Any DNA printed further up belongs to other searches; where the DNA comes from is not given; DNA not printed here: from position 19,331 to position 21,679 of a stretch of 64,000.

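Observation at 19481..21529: Free-standing GT4-GT2 enzyme duplicates the catalytic core of the giant protein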

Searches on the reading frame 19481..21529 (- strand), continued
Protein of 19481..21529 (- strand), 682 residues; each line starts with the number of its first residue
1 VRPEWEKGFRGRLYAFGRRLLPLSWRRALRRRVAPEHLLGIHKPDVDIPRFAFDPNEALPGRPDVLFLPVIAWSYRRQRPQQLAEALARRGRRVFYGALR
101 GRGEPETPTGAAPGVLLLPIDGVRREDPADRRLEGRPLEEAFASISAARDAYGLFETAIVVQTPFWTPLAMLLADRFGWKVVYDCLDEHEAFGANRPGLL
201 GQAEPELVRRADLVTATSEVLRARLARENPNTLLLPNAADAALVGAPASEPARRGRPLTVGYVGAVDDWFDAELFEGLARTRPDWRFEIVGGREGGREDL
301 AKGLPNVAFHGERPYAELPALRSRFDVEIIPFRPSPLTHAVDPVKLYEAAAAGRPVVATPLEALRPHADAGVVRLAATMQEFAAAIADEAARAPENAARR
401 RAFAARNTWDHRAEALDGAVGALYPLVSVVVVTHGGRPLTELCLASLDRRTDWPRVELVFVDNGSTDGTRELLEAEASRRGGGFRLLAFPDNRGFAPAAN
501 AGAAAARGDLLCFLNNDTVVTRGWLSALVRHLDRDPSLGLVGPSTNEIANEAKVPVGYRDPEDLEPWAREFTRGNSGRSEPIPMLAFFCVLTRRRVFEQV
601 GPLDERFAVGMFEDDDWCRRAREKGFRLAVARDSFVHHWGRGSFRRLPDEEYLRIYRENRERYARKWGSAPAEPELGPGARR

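Call 44: find_related_loci(query=A1, collection=genome_contigs, flank=10000)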
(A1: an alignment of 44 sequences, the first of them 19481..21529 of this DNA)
Query A1 (682 aa) in genome_contigs; peptide patterns used: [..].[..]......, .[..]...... (x = any residue, [..] = any of these).
600 stretches matched a pattern (row limit reached: there are more); 554 encode a relative of the query (tblastn E <= 1e-3); the best 80 are kept; 80 distinct loci.
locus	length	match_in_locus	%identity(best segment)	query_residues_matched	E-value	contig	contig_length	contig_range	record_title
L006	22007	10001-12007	94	1-669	0e+0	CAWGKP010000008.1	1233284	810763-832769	MAG: uncultured Acidobacteriota bacterium isolate MFD00822.bin.2.174 genome assembly, contig: contig_40926, whole genome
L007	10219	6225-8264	85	1-679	0e+0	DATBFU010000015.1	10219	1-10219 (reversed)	MAG TPA_asm: Thermoanaerobaculia bacterium isolate SMAG_U3819 k141_2322891, whole genome shotgun sequence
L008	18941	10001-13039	69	1-672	0e+0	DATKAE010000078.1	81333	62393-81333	MAG TPA_asm: Thermoanaerobaculia bacterium isolate SMAG_U15197 k141_859955, whole genome shotgun sequence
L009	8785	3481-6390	67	1-674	0e+0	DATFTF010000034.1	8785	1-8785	MAG TPA_asm: Thermoanaerobaculia bacterium isolate SMAG_U9403 k141_3758912, whole genome shotgun sequence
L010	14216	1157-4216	70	1-667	0e+0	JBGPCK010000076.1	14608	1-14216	MAG: Thermoanaerobaculia bacterium isolate OBJ_0618_050_50 k141_938362_length_14608_cov_35.7986, whole genome shotgun se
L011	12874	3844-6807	65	1-671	0e+0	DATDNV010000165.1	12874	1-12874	MAG TPA_asm: Thermoanaerobaculia bacterium isolate SMAG_U446 k141_1175175, whole genome shotgun sequence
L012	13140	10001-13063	67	1-681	0e+0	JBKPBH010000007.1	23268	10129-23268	MAG: Acidobacteriota bacterium isolate GB_EKS_MAG_00083 GB_EKS_000000678445, whole genome shotgun sequence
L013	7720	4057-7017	63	1-671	0e+0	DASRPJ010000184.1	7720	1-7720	MAG TPA_asm: Thermoanaerobaculia bacterium isolate SMAG_U10292 k141_608847, whole genome shotgun sequence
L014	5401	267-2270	64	1-671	0e+0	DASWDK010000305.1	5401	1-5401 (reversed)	MAG TPA_asm: Thermoanaerobaculia bacterium isolate SMAG_U2733 k141_1336027, whole genome shotgun sequence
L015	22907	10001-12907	64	1-671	0e+0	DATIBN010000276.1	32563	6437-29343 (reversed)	MAG TPA_asm: Thermoanaerobaculia bacterium isolate SMAG_U16291 k141_832196, whole genome shotgun sequence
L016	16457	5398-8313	64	1-669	0e+0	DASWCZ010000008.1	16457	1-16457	MAG TPA_asm: Thermoanaerobaculia bacterium isolate SMAG_U2722 k141_144069, whole genome shotgun sequence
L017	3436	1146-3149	64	1-671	0e+0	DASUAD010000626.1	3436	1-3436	MAG TPA_asm: Thermoanaerobaculia bacterium isolate SMAG_U2486 k141_28757, whole genome shotgun sequence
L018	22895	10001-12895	65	4-671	0e+0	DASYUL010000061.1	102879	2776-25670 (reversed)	MAG TPA_asm: Thermoanaerobaculia bacterium isolate SMAG_U4594 k141_183313, whole genome shotgun sequence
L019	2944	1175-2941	69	1-594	0e+0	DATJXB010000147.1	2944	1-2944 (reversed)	MAG TPA_asm: Thermoanaerobaculia bacterium isolate SMAG_U15115 k141_2297648, whole genome shotgun sequence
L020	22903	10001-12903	64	1-679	0e+0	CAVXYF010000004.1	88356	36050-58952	MAG: uncultured Acidobacteriota bacterium isolate MFD09206.bin.1.14 genome assembly, contig: contig_19631, whole genome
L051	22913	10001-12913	47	64-668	5e-147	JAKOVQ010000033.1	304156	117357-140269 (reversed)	MAG: Acidobacteriota bacterium isolate JPNG_maxbin.061 k201_155679, whole genome shotgun sequence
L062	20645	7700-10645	48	58-668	7e-145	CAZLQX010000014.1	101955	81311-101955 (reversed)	MAG TPA_asm: uncultured Holophagales bacterium isolate binchicken_co22_26 genome assembly, contig: NODE_196_length_10195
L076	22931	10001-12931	45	57-668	3e-140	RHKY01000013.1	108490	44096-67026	MAG: Acidobacteria bacterium isolate ACB1 N2_1.scaffold_60, whole genome shotgun sequence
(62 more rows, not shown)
